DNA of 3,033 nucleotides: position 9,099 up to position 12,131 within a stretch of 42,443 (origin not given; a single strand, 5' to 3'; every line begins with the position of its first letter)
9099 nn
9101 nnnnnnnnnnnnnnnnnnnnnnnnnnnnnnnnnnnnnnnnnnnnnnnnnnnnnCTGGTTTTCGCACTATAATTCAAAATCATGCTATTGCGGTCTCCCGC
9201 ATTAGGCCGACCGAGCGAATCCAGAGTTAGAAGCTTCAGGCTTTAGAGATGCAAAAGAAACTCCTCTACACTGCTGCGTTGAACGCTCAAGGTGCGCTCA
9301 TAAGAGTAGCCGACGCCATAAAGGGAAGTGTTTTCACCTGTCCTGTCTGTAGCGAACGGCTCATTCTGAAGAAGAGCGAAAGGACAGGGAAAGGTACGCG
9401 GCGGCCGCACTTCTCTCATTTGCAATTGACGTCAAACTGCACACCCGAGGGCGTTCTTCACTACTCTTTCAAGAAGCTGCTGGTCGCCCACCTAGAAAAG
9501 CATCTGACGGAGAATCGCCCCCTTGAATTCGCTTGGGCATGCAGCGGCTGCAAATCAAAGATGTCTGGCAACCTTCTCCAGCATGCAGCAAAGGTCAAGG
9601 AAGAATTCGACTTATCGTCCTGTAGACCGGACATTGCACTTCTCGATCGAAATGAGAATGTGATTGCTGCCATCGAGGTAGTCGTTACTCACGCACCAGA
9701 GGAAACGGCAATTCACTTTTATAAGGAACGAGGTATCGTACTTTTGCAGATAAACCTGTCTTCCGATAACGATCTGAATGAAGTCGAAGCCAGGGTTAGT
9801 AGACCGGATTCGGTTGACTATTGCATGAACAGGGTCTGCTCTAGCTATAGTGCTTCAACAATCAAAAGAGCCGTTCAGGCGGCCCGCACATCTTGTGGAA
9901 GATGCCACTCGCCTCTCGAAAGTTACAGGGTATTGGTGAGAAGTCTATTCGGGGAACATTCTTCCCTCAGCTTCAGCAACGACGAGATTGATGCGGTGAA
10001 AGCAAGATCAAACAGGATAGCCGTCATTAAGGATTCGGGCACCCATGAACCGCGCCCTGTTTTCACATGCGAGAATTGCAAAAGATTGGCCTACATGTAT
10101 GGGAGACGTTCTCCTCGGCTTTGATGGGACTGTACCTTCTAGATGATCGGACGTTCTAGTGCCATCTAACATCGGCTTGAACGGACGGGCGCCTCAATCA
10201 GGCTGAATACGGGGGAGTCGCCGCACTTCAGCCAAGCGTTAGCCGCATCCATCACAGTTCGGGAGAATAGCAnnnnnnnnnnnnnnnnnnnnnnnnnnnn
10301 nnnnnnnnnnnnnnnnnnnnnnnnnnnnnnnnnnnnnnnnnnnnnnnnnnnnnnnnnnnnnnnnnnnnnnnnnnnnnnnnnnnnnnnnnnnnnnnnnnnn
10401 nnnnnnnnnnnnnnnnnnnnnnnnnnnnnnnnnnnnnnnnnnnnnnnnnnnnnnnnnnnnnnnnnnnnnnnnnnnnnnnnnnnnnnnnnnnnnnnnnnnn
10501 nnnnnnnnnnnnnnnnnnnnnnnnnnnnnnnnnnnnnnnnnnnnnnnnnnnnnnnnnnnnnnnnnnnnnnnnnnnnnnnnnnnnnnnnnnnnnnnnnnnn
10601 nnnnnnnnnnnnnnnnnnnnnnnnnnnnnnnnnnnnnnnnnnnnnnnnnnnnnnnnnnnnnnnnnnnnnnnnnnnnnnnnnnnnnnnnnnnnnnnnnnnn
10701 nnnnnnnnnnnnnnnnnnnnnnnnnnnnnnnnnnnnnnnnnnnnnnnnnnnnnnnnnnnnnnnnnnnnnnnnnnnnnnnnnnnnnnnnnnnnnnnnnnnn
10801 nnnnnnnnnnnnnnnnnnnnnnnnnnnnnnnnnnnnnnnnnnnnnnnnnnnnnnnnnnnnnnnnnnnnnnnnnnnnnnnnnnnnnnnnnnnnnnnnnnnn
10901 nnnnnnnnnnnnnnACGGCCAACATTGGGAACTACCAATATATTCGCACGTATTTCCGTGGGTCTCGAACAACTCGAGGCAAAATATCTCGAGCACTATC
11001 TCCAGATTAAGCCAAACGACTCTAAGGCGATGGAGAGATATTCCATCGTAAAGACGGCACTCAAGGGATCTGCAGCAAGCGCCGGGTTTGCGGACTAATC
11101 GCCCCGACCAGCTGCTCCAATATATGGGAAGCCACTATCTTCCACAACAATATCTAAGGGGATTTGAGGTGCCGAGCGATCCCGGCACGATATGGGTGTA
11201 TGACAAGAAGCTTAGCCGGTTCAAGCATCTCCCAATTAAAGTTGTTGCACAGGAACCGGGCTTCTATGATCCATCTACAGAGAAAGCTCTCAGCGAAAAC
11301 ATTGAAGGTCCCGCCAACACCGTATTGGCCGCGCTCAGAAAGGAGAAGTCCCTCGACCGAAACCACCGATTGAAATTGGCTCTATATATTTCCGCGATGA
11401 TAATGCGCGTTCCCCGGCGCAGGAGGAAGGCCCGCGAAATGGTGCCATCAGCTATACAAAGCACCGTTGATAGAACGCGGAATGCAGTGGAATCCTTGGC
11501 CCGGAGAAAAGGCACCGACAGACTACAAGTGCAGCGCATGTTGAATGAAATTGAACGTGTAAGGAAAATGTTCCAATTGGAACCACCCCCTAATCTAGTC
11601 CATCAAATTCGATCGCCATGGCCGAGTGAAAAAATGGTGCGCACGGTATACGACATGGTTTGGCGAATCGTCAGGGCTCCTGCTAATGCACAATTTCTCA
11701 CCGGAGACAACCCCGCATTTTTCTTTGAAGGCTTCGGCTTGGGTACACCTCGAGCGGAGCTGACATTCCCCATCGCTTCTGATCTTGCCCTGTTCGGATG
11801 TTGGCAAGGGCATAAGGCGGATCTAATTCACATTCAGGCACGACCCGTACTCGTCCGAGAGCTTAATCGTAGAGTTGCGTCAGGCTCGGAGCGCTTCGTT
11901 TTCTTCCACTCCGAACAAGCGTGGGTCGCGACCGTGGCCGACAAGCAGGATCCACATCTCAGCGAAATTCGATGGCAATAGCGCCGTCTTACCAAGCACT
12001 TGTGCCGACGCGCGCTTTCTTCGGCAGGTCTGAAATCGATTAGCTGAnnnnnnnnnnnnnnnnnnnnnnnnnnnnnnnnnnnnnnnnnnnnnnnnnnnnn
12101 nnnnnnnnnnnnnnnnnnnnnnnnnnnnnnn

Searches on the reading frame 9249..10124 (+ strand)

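Call 6: search_protein_families(library=pfam, proteins=[window:9249-10124:+], max_evalue=0.01)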
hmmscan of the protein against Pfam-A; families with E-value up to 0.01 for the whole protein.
window:9249-10124:+ (291 aa): 4 families
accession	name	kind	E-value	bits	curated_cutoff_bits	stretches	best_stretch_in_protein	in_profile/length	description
PF25164.1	CoiA_N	-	2.8e-06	27.2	26.3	1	25-64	13-47/50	Competence protein CoiA, N-terminal domain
PF25169.1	DUF7830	-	0.00059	20.1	27.5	0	27-64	33-65/72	Domain of unknown function (DUF7830)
PF23145.1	Zf_2nd_IFT121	-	0.0073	16.4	25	0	95-106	16-27/45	IFT121, second zinc finger domain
PF05605.18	zf-Di19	-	0.0074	16.9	27.5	0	77-112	16-48/54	Drought induced 19 protein (Di19), zinc-binding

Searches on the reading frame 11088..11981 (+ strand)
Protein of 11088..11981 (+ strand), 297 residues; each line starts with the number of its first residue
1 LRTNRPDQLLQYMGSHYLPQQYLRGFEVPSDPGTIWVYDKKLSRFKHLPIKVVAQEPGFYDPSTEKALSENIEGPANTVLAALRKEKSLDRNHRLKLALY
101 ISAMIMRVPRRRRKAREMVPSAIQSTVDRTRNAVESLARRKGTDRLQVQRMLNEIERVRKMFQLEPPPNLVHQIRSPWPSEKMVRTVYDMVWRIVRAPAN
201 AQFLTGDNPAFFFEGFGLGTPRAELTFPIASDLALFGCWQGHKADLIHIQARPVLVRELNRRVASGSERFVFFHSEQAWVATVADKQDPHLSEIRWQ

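Call 6: search_protein_families(library=pfam, proteins=[window:11088-11981:+], max_evalue=0.01)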
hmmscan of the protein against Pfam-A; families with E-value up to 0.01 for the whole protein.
window:11088-11981:+ (297 aa): 1 family
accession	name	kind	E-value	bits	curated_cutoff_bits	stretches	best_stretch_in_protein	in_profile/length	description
PF14022.11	DUF4238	-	6.8e-31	108.2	27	1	16-276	3-280/281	Protein of unknown function (DUF4238)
